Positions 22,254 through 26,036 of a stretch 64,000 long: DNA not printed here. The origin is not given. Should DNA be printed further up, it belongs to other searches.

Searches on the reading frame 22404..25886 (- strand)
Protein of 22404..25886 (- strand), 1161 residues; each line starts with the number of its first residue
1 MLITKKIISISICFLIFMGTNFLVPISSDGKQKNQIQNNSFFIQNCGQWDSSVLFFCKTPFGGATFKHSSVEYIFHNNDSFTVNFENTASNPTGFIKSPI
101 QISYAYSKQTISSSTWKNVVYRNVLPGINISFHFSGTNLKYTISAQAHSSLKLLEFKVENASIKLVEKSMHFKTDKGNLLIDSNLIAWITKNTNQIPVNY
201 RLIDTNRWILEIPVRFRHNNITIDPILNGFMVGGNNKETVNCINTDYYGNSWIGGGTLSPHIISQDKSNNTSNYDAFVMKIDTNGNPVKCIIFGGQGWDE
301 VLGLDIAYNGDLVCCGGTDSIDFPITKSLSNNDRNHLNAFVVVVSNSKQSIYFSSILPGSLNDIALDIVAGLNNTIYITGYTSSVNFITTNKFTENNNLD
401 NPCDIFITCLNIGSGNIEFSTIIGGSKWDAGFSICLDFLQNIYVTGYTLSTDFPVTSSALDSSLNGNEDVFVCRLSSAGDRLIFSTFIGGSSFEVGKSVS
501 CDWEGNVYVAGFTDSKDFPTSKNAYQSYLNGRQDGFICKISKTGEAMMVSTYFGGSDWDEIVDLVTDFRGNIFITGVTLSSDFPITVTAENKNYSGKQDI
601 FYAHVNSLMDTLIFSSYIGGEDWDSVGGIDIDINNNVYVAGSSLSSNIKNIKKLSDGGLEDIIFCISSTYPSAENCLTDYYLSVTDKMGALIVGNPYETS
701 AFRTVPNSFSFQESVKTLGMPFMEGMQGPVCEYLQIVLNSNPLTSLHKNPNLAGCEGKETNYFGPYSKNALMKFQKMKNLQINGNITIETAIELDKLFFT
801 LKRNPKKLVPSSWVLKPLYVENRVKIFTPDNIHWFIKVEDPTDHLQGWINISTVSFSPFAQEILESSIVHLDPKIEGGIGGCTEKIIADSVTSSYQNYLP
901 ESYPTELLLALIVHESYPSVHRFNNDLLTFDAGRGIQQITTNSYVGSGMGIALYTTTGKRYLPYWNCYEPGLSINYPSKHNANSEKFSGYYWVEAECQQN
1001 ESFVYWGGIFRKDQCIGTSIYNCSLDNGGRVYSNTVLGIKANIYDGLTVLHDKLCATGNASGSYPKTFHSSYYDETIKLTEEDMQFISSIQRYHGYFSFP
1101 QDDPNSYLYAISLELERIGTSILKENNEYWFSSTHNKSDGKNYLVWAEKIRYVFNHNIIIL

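Call 56: search_protein_families(library=pfam, proteins=[window:22404-25886:-], max_evalue=0.0001)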
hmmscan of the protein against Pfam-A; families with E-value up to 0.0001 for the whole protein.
window:22404-25886:- (1161 aa): 2 families
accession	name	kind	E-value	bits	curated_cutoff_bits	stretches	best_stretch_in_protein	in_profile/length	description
PF06739.17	SBBP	-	1.9e-17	63.3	20.5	1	419-454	2-38/38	Beta-propeller repeat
PF25778.1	DUF7948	-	2.8e-16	60.6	27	1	42-226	1-214/214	Domain of unknown function (DUF7948)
